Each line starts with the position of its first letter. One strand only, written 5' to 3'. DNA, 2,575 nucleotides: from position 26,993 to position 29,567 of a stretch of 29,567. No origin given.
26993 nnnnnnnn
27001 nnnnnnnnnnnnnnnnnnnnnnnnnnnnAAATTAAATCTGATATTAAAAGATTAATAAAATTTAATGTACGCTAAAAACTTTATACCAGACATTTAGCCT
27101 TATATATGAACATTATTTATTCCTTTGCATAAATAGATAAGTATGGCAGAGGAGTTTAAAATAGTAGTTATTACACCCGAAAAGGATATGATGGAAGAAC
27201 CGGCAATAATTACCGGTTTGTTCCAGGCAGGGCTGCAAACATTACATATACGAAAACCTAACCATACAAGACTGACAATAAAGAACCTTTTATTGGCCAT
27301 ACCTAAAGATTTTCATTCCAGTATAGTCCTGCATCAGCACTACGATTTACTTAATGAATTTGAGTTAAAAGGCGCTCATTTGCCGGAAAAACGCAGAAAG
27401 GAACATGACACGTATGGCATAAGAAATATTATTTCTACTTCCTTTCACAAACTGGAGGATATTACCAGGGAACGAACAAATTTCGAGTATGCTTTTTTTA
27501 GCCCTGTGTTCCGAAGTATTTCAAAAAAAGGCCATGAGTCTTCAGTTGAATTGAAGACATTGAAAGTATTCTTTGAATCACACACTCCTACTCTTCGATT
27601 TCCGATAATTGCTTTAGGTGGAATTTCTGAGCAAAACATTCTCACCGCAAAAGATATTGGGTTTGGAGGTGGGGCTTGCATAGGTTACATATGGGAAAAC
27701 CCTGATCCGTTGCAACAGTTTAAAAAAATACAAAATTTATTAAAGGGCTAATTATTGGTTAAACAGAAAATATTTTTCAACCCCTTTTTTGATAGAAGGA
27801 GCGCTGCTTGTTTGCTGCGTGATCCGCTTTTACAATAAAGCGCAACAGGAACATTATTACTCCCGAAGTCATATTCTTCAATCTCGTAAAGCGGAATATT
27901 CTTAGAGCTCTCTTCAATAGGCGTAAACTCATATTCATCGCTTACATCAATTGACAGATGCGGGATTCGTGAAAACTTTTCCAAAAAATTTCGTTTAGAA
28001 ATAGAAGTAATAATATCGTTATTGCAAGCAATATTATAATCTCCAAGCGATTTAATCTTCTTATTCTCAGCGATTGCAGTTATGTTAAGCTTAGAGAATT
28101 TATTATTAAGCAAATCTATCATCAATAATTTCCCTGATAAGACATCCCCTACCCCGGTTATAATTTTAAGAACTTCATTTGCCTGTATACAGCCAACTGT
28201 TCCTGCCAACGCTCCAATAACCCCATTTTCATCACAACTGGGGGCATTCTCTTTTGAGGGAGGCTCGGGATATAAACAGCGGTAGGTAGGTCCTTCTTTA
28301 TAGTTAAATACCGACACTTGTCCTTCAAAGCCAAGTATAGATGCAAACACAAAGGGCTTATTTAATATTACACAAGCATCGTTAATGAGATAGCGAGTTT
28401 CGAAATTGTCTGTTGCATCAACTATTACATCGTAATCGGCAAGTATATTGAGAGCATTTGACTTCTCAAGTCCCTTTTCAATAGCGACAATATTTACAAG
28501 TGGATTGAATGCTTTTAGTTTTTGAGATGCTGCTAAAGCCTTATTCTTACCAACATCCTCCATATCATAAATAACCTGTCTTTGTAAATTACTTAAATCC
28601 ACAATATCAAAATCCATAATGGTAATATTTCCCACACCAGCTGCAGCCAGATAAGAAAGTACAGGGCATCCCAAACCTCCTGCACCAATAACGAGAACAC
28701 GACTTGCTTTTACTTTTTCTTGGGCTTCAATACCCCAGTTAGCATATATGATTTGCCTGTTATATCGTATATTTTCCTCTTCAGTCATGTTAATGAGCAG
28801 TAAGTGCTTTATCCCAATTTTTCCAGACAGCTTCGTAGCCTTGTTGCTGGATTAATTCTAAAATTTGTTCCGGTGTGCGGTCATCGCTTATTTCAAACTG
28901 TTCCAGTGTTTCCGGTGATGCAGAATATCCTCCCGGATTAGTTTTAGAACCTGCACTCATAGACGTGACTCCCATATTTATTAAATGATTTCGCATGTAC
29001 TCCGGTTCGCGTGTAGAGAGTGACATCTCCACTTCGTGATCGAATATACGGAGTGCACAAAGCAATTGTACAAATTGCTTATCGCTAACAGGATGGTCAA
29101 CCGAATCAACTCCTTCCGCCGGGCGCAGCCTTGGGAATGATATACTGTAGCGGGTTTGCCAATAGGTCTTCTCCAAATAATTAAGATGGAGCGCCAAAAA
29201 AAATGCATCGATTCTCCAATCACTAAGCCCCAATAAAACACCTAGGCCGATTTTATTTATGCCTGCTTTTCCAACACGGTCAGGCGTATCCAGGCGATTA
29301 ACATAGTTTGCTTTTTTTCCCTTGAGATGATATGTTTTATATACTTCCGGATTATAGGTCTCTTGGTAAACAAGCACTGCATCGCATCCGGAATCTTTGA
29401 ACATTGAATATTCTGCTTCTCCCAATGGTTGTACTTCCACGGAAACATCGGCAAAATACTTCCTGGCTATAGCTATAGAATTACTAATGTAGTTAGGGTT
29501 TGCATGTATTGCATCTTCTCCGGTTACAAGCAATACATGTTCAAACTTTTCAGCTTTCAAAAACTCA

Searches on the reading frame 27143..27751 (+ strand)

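Call 78: search_protein_families(library=pfam, proteins=[window:27143-27751:+], max_evalue=0.00001)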
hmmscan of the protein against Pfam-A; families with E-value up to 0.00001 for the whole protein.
window:27143-27751:+ (202 aa): 1 family
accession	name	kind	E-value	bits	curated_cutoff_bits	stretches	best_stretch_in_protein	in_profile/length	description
PF02581.23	TMP-TENI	-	5.8e-15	55.5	27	1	8-180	2-177/180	Thiamine monophosphate synthase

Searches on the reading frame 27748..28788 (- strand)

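Call 78: search_protein_families(library=pfam, proteins=[window:27748-28788:-], max_evalue=0.00001)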
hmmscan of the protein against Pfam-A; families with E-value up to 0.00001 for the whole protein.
window:27748-28788:- (346 aa): 2 families
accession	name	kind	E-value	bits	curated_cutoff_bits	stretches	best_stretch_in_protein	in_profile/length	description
PF00899.27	ThiF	-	4.4e-84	281.8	28.1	1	9-237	1-230/238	ThiF family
PF00581.25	Rhodanese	-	6e-06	27.1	22.2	0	279-343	16-92/102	Rhodanese-like domain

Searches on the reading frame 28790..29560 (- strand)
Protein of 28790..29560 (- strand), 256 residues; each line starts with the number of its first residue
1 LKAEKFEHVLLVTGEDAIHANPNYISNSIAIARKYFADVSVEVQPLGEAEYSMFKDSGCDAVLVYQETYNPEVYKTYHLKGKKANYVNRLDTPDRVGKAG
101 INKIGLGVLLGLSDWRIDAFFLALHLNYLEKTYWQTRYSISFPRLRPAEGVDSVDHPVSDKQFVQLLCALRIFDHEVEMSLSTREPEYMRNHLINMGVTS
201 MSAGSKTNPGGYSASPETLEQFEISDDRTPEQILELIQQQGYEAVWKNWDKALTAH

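Call 78: search_protein_families(library=pfam, proteins=[window:28790-29560:-], max_evalue=0.00001)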
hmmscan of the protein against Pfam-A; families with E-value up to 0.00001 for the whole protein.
window:28790-29560:- (256 aa): 2 families
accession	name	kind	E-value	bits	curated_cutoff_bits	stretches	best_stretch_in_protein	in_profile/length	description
PF06968.18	BATS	-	2.9e-19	69.5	22.2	1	141-243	1-88/88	Biotin and Thiamin Synthesis associated domain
PF04055.27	Radical_SAM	-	7e-06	26.7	29.5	0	6-120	46-162/166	Radical SAM superfamily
